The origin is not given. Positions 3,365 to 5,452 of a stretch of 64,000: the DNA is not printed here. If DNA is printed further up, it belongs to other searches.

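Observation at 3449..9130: Compact TerB-N/TerB-C + DUF2791-type ATPase + Lhr-like helicase operon (Shango-type defence candidate)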

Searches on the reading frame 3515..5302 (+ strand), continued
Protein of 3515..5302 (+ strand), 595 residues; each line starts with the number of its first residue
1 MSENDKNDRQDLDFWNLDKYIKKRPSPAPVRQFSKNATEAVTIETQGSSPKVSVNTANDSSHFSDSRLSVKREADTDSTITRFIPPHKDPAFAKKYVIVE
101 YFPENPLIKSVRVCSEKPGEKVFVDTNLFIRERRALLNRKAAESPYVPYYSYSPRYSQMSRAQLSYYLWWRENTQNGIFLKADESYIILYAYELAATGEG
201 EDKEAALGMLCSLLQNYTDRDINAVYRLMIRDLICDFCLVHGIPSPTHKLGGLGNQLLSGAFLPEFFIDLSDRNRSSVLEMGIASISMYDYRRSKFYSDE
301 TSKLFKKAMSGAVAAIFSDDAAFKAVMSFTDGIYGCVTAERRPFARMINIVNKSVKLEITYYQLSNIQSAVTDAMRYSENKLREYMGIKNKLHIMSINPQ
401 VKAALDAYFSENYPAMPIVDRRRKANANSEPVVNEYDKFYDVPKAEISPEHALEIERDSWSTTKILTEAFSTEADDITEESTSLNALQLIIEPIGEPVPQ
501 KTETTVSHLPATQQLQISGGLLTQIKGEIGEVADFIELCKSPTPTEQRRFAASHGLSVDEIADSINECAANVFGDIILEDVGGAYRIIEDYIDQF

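Call 86: fold_search(model_id=the predicted structure, library=pdb)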
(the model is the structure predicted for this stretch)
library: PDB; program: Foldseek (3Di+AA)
matches with E <= 10: 134; with E <= 0.001: 0
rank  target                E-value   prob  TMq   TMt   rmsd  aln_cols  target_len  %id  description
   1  8oi4_A                8.9e-01  0.08  0.10  0.13  17.3       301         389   11  Metagenomic Beta-galactosidase from Glycoside Hydrolase family GH154 (released 2024-01-31)
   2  5y2v_B                9.8e-01  0.72  0.09  0.17   5.0        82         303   18  Strcutrue of the full-length CcmR complexed with 2-OG from Synechocystis PCC6803 (released 2017-12-27)
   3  6bv6                  1.1e+00  0.09  0.10  0.11  13.6       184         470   10  Structure of proteinaceous RNase P 1 (PRORP1) from A. thaliana after 3-hour soak with juglone (released 2019-06-12)
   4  8oi4_C                1.1e+00  0.08  0.10  0.13  17.1       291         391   11  Metagenomic Beta-galactosidase from Glycoside Hydrolase family GH154 (released 2024-01-31)
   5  8oi4_D                1.1e+00  0.07  0.10  0.14  21.2       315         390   10  Metagenomic Beta-galactosidase from Glycoside Hydrolase family GH154 (released 2024-01-31)
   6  5y2v_D                1.3e+00  0.69  0.09  0.17   4.1        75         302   17  Strcutrue of the full-length CcmR complexed with 2-OG from Synechocystis PCC6803 (released 2017-12-27)
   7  4pzj                  1.4e+00  0.66  0.09  0.49   3.7        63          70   10  1.60 Angstrom resolution crystal structure of a transcriptional regulator of the LysR family from Eggerthella lenta DSM  (released 2014-04-23)
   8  8oi4_B                1.6e+00  0.07  0.10  0.13  17.1       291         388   11  Metagenomic Beta-galactosidase from Glycoside Hydrolase family GH154 (released 2024-01-31)
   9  7pua_DJ               1.6e+00  0.06  0.13  0.16  23.8       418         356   11  Middle assembly intermediate of the Trypanosoma brucei mitoribosomal small subunit (released 2022-03-02)
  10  4a3v_C                1.7e+00  0.14  0.14  0.17  10.5       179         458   12  yeast regulatory particle proteasome assembly chaperone Hsm3 in complex with Rpt1 C-terminal fragment (released 2012-04-11)
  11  8amz_O                1.7e+00  0.08  0.12  0.15  21.2       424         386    9  Spinach 19S proteasome (released 2022-08-24)
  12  9pff_M                1.9e+00  0.11  0.15  0.26  16.6       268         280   11  Min22bin20S complex (NSF-alphaSNAP-2:2 syntaxin-1a H3:SNAP-25 SN1), non-hydrolyzing, class 27 (released 2025-08-06)
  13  9d0v_B                2.2e+00  0.06  0.10  0.17  19.8       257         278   11  Crystal structure of CDK2/CyclinE1 in complex with Cpd 2 (released 2025-04-16)
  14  8sbf_B                2.4e+00  0.35  0.09  0.16   4.6        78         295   12  Full-length structure of the LysR-type transcriptional regulator, ACIAD0746, from Acinetobacter baylyi (released 2024-04-17)
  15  7sx3_E                2.4e+00  0.08  0.15  0.07  16.4       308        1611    9  Human NALCN-FAM155A-UNC79-UNC80 channelosome with CaM bound, conformation 1/2 (released 2021-12-29)
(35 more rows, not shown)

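Call 103: search_dna_similar(query=window:3515-5302:+, collection=phages, mode=protein, max_rows=10)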
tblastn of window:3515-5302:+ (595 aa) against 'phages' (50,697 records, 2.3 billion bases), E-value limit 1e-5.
No match.

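Call 109: search_protein_representatives(alignment_id=A1)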
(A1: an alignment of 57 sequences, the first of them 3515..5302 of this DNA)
Query: 57 sequences, 587 profile positions. Proteins with E-value up to 0.001 (for the whole library): 2246; up to 1e-10: 1177; up to 1e-30: 414. The best 150 are listed.
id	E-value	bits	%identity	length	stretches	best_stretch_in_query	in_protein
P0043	3.6e-266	900.9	-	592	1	6-587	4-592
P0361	7.7e-211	718.1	-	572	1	8-585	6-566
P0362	6.6e-201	685.3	-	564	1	8-587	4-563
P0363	1.4e-170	585.2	-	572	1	1-587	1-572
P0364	3.7e-160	550.8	-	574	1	6-586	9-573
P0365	9.1e-152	523.1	-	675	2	21-586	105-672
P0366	3.2e-150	517.9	-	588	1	1-587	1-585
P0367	2.7e-149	514.9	-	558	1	5-586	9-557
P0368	3.1e-147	508.1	-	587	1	5-585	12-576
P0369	3.5e-147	507.9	-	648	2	8-424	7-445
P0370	5.6e-142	490.7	-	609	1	1-587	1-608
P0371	4.8e-138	477.8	-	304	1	278-587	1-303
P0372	2.1e-128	445.9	-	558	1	10-587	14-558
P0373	1.9e-118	413.0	-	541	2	82-587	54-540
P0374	2.3e-109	383.1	-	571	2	4-478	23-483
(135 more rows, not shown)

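Call 111: search_protein_families(library=pfam, alignment_id=A6, max_evalue=0.001)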
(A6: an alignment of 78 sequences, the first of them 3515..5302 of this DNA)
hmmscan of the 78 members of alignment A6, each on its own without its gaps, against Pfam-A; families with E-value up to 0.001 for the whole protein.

A. member 1, window:3515-5302:+ (595 aa): 2 families
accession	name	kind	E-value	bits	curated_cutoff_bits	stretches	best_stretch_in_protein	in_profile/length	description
PF13208.11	TerB_N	-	1.2e-11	45.3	25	1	129-195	34-96/207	TerB N-terminal domain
PF15615.11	TerB_C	-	1.2e-05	26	26.3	1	541-594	94-146/148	TerB-C domain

B. families by the number of members that match (of 78 scanned): 3 families
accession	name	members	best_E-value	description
PF13208.11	TerB_N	78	4.8e-23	TerB N-terminal domain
PF15615.11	TerB_C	68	6.1e-16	TerB-C domain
PF04760.21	IF2_N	1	4.9e-09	Translation initiation factor IF-2, N-terminal region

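Call 112: search_protein_families(library=padloc, proteins=[L005:5752-9837:+, L003:142-4692:+, L003:4867-9708:+], max_evalue=0.001)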
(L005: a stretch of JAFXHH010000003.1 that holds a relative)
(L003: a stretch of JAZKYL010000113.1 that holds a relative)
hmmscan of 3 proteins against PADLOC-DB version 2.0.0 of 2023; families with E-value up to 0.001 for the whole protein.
L005:5752-9837:+ (1361 aa): 0 families

L003:142-4692:+ (1516 aa): 0 families

L003:4867-9708:+ (1613 aa): 0 families
